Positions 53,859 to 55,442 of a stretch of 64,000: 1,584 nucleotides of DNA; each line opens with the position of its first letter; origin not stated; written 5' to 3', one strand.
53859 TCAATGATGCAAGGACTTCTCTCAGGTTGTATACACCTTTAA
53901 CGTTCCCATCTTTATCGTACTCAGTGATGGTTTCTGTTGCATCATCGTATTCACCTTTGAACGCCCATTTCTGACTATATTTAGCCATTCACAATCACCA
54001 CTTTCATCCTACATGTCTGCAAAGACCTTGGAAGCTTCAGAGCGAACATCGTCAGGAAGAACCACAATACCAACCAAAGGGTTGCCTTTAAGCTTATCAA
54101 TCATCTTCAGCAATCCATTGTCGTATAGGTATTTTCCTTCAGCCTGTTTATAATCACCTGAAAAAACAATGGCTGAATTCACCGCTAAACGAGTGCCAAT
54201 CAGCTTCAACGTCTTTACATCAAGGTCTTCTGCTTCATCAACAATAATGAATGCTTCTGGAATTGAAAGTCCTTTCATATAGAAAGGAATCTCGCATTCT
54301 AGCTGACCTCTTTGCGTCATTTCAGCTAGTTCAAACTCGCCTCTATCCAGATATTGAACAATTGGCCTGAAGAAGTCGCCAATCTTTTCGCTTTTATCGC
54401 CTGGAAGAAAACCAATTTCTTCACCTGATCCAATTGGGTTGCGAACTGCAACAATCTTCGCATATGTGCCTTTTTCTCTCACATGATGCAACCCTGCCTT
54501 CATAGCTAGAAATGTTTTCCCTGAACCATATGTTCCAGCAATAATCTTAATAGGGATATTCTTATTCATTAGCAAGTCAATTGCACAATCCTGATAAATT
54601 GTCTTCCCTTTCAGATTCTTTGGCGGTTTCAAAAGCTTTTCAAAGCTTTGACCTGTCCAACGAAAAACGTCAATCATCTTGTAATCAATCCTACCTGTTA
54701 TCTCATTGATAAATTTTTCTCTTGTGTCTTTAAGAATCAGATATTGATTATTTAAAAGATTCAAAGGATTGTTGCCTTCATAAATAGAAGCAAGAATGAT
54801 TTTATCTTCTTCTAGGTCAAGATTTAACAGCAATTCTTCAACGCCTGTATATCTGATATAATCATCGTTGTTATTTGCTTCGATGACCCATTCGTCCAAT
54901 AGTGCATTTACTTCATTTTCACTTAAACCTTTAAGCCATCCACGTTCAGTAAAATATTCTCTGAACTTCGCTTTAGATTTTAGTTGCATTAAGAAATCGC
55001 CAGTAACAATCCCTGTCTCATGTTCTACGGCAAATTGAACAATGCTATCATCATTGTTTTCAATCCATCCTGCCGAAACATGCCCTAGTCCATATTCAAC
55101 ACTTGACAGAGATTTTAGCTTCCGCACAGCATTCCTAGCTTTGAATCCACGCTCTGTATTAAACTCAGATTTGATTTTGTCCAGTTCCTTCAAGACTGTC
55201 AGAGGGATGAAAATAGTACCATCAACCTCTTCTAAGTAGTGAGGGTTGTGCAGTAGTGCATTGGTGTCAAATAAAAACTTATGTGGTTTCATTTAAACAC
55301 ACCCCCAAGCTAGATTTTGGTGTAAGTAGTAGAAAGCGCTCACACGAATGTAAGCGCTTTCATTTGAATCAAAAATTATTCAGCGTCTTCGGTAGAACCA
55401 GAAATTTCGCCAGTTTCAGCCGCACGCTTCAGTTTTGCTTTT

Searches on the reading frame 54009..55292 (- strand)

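Call 13: search_protein_families(library=phrogs, proteins=[window:54009-55292:-], max_evalue=0.0001)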
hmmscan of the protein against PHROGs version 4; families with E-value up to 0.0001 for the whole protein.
window:54009-55292:- (427 aa): 2 families
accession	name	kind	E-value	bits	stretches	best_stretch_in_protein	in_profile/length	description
phrog_2765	-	other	1.8e-94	318.1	1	5-426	4-441/443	PhoH-like phosphate starvation-inducible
phrog_170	-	other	3.5e-44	152.5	1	222-423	68-272/323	PhoH-like phosphate starvation-inducible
